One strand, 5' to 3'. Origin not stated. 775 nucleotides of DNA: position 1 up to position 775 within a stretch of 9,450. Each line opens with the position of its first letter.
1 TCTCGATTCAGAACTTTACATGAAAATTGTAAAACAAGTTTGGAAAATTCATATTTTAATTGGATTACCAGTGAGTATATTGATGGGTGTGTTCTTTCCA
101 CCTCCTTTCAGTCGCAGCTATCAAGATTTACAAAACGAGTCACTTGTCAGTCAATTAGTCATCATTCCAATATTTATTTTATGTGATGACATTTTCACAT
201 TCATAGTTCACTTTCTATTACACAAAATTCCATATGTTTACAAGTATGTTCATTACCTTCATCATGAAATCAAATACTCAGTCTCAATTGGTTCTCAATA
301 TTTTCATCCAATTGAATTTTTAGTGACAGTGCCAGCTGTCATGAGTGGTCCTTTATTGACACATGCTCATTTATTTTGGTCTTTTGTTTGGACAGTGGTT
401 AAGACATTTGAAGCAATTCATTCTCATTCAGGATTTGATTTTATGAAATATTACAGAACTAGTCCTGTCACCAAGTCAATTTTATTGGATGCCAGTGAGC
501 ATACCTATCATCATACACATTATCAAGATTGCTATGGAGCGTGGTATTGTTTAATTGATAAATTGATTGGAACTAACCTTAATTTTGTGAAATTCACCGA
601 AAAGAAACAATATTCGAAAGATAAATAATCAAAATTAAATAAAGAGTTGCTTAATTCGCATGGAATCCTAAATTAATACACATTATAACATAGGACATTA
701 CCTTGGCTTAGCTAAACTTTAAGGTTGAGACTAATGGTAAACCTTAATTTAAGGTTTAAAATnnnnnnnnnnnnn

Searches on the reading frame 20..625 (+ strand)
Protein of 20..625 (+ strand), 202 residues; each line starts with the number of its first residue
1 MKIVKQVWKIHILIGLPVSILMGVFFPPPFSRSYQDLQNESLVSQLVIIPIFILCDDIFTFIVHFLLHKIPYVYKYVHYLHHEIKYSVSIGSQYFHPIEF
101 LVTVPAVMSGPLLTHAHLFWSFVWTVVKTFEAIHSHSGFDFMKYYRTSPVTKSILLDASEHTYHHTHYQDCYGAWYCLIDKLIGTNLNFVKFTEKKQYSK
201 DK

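Call 3: search_protein_families(library=pfam, proteins=[window:20-625:+], max_evalue=1)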
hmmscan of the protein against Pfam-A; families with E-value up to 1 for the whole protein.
window:20-625:+ (202 aa): 1 family
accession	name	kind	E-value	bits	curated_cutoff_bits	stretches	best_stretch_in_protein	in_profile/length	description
PF04116.19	FA_hydroxylase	-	2e-17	64.3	31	1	51-185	3-132/132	Fatty acid hydroxylase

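Call 22: find_homologous_proteins(query=window:20-625:+, max_evalue=0.00001)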
Query window:20-625:+ (202 aa): 1 proteins with E <= 0.00001 among 24 candidates.
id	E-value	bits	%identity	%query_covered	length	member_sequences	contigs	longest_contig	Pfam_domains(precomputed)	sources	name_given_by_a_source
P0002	5.8e-119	413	100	90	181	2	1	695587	PF04116.20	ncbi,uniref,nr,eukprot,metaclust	ncbi:predicted protein [Naegleria gruberi]|uniref:Predicted protein n=1 Tax=Naegleria gruberi TaxID=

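Call 42: find_encoding_contigs(protein=P0002, flank=10000, max_places=3)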
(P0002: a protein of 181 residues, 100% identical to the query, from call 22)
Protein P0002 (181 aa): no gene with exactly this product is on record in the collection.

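Call 70: search_protein_families(library=ncbifam, proteins=[window:20-625:+], max_evalue=0.01)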
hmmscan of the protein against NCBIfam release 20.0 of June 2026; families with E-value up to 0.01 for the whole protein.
window:20-625:+ (202 aa): 0 families
